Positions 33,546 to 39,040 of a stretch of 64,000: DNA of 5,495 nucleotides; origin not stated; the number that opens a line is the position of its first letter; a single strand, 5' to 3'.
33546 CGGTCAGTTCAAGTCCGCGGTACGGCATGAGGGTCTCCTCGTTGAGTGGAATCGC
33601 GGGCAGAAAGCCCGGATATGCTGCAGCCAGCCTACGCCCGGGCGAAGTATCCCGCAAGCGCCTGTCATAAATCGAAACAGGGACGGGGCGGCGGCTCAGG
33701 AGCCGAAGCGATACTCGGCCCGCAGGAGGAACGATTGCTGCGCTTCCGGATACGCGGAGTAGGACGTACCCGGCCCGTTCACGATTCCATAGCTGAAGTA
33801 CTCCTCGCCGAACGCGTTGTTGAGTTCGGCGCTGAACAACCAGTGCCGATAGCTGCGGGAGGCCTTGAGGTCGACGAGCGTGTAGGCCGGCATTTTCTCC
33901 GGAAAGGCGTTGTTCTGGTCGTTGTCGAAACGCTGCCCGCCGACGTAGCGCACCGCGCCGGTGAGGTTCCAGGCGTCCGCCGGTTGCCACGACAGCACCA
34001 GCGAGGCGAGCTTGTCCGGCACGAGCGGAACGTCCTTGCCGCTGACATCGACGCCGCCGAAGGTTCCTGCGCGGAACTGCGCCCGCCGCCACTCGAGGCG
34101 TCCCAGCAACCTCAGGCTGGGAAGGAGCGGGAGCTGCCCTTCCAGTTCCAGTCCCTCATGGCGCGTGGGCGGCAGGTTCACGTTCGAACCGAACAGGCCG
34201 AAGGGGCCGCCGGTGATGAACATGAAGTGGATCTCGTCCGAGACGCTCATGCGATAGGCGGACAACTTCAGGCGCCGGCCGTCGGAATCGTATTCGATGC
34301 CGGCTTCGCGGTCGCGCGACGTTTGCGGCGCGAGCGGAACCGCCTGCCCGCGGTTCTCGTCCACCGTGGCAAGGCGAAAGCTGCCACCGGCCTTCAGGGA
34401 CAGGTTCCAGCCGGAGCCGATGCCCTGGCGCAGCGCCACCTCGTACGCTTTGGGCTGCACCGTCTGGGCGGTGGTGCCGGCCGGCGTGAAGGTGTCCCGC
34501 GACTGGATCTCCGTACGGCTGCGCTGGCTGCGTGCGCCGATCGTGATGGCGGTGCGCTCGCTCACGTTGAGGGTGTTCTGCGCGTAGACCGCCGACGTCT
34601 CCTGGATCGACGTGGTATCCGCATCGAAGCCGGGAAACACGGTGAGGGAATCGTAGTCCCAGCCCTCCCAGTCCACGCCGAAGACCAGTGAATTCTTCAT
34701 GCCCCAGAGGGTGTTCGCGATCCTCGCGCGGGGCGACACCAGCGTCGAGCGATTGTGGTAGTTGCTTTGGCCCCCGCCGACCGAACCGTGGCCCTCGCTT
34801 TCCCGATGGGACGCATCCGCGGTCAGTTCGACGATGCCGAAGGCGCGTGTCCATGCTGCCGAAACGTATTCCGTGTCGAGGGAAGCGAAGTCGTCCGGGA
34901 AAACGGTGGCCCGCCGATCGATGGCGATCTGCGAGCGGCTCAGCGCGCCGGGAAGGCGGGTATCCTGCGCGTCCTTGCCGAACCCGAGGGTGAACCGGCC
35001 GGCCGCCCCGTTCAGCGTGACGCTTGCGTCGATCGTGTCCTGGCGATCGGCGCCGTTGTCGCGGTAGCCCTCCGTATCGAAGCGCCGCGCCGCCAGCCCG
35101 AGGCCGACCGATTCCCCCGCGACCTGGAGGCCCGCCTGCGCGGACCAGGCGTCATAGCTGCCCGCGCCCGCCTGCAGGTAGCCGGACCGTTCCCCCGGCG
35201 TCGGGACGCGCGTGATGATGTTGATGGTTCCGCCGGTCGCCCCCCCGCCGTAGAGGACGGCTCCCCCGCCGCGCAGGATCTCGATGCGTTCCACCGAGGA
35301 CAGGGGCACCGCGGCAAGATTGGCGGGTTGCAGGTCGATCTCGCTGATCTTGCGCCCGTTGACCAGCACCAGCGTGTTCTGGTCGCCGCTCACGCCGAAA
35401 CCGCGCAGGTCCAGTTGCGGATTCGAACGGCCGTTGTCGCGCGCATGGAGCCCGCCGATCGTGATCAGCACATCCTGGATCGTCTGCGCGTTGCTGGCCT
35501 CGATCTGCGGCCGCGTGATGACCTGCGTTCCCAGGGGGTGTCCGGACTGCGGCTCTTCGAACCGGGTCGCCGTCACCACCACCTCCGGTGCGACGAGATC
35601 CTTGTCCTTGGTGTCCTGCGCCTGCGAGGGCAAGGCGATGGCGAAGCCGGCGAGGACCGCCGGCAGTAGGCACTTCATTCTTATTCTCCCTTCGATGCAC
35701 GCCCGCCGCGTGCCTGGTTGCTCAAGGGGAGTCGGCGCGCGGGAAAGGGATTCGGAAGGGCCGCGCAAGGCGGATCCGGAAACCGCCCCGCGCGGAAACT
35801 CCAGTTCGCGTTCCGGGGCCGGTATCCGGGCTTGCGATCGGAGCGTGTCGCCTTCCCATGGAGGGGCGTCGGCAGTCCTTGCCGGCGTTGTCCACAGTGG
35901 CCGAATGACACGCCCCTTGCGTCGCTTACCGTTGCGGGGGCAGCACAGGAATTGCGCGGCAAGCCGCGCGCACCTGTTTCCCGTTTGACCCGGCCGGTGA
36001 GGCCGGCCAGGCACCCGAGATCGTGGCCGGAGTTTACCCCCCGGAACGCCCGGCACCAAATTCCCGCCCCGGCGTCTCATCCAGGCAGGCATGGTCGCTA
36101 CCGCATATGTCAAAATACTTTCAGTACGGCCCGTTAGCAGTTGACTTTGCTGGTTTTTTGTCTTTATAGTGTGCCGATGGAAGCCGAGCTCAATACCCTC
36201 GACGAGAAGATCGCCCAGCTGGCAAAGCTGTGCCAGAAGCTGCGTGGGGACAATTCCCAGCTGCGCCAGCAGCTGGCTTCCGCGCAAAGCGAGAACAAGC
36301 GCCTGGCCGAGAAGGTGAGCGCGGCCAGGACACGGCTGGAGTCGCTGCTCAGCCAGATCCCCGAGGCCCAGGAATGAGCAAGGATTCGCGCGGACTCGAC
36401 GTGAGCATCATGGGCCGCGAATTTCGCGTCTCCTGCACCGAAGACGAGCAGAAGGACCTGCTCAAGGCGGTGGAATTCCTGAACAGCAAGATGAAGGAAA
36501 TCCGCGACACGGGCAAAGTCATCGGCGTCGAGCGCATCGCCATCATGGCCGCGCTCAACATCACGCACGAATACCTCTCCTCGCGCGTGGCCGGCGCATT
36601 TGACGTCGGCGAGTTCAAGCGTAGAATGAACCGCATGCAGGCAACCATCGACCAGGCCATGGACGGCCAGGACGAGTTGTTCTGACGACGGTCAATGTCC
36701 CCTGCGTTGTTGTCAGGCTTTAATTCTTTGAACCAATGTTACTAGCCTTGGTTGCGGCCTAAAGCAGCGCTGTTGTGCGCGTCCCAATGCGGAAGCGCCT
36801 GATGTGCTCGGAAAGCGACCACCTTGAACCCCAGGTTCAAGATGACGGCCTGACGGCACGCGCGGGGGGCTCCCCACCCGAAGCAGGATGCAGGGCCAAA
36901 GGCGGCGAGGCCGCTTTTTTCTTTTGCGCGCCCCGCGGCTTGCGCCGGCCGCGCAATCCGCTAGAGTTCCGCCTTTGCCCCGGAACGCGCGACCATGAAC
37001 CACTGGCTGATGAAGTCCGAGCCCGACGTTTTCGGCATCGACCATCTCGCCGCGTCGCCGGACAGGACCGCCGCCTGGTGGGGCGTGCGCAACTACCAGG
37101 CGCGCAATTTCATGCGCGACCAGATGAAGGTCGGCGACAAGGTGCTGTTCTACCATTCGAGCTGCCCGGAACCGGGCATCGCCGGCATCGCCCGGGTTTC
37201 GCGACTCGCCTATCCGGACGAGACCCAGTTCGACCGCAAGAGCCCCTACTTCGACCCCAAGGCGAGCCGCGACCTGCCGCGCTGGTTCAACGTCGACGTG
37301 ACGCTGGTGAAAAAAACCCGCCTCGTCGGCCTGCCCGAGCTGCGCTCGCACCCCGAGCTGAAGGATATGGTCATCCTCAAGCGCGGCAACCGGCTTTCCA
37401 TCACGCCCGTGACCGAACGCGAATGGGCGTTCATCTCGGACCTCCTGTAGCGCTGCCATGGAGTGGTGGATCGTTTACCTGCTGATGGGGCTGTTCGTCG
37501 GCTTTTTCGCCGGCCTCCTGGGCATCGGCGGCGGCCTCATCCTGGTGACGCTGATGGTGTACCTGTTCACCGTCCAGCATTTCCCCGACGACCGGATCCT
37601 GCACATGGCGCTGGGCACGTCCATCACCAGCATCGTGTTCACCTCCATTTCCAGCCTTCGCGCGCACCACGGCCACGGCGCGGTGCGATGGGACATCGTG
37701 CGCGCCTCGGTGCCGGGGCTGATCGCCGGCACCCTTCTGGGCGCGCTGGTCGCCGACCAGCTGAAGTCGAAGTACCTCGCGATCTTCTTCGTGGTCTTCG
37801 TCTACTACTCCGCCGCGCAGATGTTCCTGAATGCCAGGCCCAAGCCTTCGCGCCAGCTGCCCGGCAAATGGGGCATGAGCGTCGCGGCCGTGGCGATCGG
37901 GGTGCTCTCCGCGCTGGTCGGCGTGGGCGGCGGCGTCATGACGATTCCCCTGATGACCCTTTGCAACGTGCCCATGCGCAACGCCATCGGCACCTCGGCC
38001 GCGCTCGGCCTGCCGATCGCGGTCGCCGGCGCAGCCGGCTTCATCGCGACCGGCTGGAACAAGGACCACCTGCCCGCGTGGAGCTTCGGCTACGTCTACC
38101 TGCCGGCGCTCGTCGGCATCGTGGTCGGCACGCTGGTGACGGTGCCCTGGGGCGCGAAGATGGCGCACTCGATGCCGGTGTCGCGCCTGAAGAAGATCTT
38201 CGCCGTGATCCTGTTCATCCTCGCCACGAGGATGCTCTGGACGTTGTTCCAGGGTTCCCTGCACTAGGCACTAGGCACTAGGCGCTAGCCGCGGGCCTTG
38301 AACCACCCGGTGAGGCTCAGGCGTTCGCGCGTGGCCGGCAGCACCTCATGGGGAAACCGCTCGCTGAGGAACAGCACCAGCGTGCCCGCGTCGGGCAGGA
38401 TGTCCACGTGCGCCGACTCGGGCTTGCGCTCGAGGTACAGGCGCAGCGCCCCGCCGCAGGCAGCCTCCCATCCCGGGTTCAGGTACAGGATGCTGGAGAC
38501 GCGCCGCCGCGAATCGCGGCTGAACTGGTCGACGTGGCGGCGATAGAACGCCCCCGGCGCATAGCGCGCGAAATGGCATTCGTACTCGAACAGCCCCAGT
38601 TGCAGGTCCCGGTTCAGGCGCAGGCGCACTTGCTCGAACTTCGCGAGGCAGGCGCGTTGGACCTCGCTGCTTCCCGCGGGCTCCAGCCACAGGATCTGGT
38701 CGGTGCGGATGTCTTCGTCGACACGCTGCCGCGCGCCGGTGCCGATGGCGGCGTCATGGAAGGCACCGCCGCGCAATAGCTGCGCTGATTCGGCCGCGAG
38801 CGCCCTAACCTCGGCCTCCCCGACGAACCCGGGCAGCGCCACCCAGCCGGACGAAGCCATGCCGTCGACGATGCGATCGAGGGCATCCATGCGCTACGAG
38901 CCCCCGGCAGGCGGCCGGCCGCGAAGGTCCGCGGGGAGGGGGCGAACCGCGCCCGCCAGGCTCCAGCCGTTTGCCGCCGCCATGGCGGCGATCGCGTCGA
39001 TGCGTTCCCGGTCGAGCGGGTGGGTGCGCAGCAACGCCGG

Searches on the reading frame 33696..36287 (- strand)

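Call 27: search_protein_families(library=pfam, proteins=[window:33696-36287:-], max_evalue=0.001)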
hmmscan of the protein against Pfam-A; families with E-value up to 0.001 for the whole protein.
window:33696-36287:- (863 aa): 2 families
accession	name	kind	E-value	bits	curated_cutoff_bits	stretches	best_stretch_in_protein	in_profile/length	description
PF00593.30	TonB_dep_Rec_b-barrel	-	1.7e-35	124.2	27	1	401-824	42-435/436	TonB dependent receptor-like, beta-barrel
PF07715.20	Plug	-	7.5e-21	75.1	23.9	1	251-354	6-107/107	TonB-dependent Receptor Plug Domain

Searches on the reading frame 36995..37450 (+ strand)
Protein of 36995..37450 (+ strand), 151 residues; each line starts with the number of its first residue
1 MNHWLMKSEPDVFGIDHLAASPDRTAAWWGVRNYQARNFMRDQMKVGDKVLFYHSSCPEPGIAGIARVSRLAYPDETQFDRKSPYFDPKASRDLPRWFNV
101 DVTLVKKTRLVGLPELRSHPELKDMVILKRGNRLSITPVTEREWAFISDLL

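Call 48: search_protein_families(library=pfam, proteins=[window:36995-37450:+], max_evalue=0.0001)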
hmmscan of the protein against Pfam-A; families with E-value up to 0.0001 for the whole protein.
window:36995-37450:+ (151 aa): 1 family
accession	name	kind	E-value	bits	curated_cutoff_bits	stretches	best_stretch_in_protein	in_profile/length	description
PF01878.24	EVE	-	7.8e-53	178.8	23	1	2-149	1-144/145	EVE domain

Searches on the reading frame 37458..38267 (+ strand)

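Call 48: search_protein_families(library=pfam, proteins=[window:37458-38267:+], max_evalue=0.0001)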
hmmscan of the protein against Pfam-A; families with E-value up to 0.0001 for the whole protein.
window:37458-38267:+ (269 aa): 1 family
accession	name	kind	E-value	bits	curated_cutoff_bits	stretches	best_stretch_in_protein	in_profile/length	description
PF01925.25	TauE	-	2.8e-55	188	32.6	1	7-259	1-237/237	Sulfite exporter TauE/SafE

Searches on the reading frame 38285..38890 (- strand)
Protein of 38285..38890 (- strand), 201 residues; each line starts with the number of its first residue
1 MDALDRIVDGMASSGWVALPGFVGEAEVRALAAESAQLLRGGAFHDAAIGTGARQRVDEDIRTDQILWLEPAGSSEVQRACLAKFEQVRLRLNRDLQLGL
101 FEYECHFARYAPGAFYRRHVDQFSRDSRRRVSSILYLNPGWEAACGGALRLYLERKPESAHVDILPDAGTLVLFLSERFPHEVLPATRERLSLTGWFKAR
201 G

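Call 27: search_protein_families(library=pfam, proteins=[window:38285-38890:-], max_evalue=0.001)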
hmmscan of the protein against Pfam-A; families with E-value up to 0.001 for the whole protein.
window:38285-38890:- (201 aa): 2 families
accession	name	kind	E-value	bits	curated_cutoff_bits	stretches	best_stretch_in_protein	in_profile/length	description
PF13640.12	2OG-FeII_Oxy_3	-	4.9e-24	85.6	27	1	105-197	1-97/98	2OG-Fe(II) oxygenase superfamily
PF13661.12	2OG-FeII_Oxy_4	-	8.1e-19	68.4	27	1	106-198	2-98/98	2OG-Fe(II) oxygenase superfamily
